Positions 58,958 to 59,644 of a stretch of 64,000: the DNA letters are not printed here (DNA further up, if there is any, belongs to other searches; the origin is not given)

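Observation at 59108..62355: Double-glycine-leader peptide gene immediately upstream of a secreted TPR-CHAT protease, with no C39 transporter nearby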

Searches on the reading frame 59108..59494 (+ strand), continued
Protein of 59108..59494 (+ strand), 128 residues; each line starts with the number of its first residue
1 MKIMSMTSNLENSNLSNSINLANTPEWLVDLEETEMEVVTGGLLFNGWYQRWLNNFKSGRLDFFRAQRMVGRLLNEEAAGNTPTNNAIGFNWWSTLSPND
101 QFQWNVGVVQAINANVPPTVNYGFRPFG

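Call 28: find_encoding_contigs(protein=P0009, flank=10000, max_places=4)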
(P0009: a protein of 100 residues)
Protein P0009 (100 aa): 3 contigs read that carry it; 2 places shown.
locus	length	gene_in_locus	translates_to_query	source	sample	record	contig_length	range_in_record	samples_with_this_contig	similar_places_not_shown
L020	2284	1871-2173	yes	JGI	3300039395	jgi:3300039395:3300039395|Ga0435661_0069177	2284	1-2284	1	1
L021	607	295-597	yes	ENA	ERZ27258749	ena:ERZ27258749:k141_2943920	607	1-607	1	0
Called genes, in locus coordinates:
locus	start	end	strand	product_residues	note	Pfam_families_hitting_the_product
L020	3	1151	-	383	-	?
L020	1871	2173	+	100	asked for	-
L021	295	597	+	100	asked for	-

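Call 32: search_protein_families(library=pfam, proteins=[L020:3-1151:-, L016:7430-9574:-, L016:10420-11778:+, L016:12255-12734:+, P0008, P0009], max_evalue=0.001)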
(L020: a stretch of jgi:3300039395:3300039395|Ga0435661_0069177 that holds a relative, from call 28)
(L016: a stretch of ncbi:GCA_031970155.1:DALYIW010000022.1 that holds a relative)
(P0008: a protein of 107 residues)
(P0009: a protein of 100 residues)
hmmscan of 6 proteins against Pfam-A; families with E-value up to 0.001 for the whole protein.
L020:3-1151:- (383 aa): 2 families
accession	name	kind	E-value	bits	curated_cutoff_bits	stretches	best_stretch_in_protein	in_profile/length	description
PF03412.21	Peptidase_C39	-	4.4e-35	120.8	22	1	3-134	2-131/133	Peptidase C39 family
PF00664.28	ABC_membrane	-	2e-28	100.3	28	1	164-367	2-208/274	ABC transporter transmembrane region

L016:7430-9574:- (714 aa): 4 families
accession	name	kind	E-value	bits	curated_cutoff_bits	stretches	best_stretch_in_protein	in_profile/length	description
PF03412.21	Peptidase_C39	-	6.6e-35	120.3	22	1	3-134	2-131/133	Peptidase C39 family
PF00664.28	ABC_membrane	-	1.6e-34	120.3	28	1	166-425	4-266/274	ABC transporter transmembrane region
PF00005.33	ABC_tran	-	3.9e-32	112.2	25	1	496-645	1-137/137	ABC transporter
PF02463.25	SMC_N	-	2.2e-05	24.4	40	0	616-687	136-211/220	RecF/RecN/SMC N terminal domain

L016:10420-11778:+ (452 aa): 4 families
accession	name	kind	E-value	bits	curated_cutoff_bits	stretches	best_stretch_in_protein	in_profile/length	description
PF13437.12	HlyD_3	-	2e-15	57.9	22.2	1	285-419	1-101/106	HlyD family secretion protein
PF13533.13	Biotin_lipoyl_2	-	3.3e-09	36.8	29.8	1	68-97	3-32/32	Biotin-lipoyl like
PF16576.10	HlyD_D23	-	3.7e-05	23.5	30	0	66-345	20-168/214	Barrel-sandwich domain of CusB or HlyD membrane-fusion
PF00364.28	Biotin_lipoyl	-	0.0001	22.5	22.1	0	68-96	45-73/73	Biotin-requiring enzyme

L016:12255-12734:+ (159 aa): 0 families

P0008 (107 aa): 0 families

P0009 (100 aa): 0 families

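Call 40: predict_structure(alignment_id=A1)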
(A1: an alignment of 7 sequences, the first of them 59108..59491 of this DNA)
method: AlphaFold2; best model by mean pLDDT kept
length: 128 residues; sequences in the alignment: 7
mean_pLDDT: 45.8   pTM: 0.33
mean pLDDT of the five models: 45.8, 43.5, 43.2, 41.2, 41.0
residues with pLDDT >= 90: 0; 70-90: 0; 50-70: 47; < 50: 81
segments of 3 or more residues with pLDDT < 50: 4-48, 103-128
pLDDT, mean of each block of 10 residues (from residue 1): 42 34 38 46 43 51 51 55 55 57 45 42 36
secondary structure, 60 per line:
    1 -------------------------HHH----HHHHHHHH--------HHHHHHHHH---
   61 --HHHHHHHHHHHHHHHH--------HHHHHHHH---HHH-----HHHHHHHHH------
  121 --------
elements in order: H33-40 H49-57 H63-78 H87-94 H106-114

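Call 48: search_protein_families(library=ncbifam, alignment_id=A2, max_evalue=1)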
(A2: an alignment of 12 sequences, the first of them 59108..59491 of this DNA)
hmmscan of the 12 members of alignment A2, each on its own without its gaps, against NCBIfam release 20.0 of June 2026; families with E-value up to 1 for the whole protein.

A. member 1, window:59108-59491:+ (128 aa): 1 family
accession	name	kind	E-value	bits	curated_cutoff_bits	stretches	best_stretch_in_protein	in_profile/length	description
NF038167.1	cyan_ocin_like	subfamily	0.054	13.7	32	1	18-54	4-23/72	CTB family bacteriocin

B. families by the number of members that match (of 12 scanned): 6 families
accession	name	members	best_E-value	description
NF038167.1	cyan_ocin_like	8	0.001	CTB family bacteriocin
TIGR03949.1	bact_IIb_cerein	5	0.0031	class IIb bacteriocin, lactobin A/cerein 7B family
TIGR01847.1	bacteriocin_sig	1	0.0078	bacteriocin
NF033215.1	BlpC_Streptocco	1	0.011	quorum-sensing system pheromone BlpC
TIGR03898.1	lanti_MRSA_kill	1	0.08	mersacidin/lichenicidin family type 2 lantibiotic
NF040664.1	HEC_x9_TCC_lant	1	0.25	lacticin 481 family lantibiotic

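Call 49: search_solved_structures(query=A2, max_evalue=1)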
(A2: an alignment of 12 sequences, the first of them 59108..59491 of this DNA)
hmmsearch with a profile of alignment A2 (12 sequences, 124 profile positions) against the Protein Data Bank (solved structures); distinct sequences matched with E-value up to 1: 0.

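Call 53: search_protein_families(library=padloc, proteins=[window:59108-59491:+], max_evalue=0.001)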
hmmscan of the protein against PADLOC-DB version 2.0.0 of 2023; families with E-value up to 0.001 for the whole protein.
window:59108-59491:+ (128 aa): 0 families

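Call 55: find_related_loci(query=A2, collection=metagenome_contigs, flank=6000)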
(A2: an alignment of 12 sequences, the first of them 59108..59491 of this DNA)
Query A2 (128 aa) in metagenome_contigs; peptide patterns used: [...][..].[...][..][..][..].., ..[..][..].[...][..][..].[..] (x = any residue, [..] = any of these).
416 stretches matched a pattern; 5 encode a relative of the query (tblastn E <= 1e-3); 5 distinct loci.
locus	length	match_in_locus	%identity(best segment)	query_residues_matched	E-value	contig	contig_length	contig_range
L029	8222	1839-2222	98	1-128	5e-81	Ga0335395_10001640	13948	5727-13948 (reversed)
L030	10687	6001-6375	69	2-128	5e-57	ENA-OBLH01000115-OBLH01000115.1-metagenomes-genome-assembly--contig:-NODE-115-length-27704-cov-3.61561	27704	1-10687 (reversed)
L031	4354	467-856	72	3-128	8e-56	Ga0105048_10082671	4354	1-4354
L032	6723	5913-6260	73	15-128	1e-54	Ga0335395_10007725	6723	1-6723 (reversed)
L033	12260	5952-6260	65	25-127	6e-42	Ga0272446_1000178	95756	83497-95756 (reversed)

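Call 62: find_homologous_proteins(query=A2, max_evalue=0.01)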
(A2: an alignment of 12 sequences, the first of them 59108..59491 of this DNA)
Query A2 (12 sequences) (128 aa, profile of the alignment): 18 proteins with E <= 0.01 among 1851 candidates.
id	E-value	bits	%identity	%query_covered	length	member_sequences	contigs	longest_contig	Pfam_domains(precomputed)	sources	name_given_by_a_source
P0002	1.9e-59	217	69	100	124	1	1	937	-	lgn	-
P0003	4.3e-58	212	70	98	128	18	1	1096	-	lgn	-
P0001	4.3e-57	209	96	82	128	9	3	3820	-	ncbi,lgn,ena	-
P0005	3.2e-56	206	75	83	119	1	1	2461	-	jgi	jgi:hypothetical protein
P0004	5.1e-56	206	75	87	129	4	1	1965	-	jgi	-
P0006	9.0e-53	195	65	80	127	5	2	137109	-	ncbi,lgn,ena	-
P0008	2.5e-33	132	35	67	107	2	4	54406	-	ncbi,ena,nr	ncbi:MAG TPA: hypothetical protein DCE56_11355 [Cyanobacteria bacterium UBA8553]|nr:hypothetical pro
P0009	9.9e-31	124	33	71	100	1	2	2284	-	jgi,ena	jgi:hypothetical protein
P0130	1.2e-23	101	31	70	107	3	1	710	-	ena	-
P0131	1.3e-23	101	27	59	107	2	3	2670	-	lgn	-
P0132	3.8e-23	100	32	59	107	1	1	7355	-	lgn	-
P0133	2.6e-20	90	27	59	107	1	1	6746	-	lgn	-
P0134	5.0e-20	90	28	59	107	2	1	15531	-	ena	-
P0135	7.4e-19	86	25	66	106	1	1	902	-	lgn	-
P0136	1.3e-18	85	30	60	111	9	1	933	-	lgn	-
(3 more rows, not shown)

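Call 71: search_protein_families(library=pfam, proteins=[L002:10586-10825:-, L002:10483-10620:-], max_evalue=0.0001)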
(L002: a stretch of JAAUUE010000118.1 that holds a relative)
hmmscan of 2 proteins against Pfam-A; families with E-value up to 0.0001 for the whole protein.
L002:10586-10825:- (79 aa): 0 families

L002:10483-10620:- (45 aa): 0 families
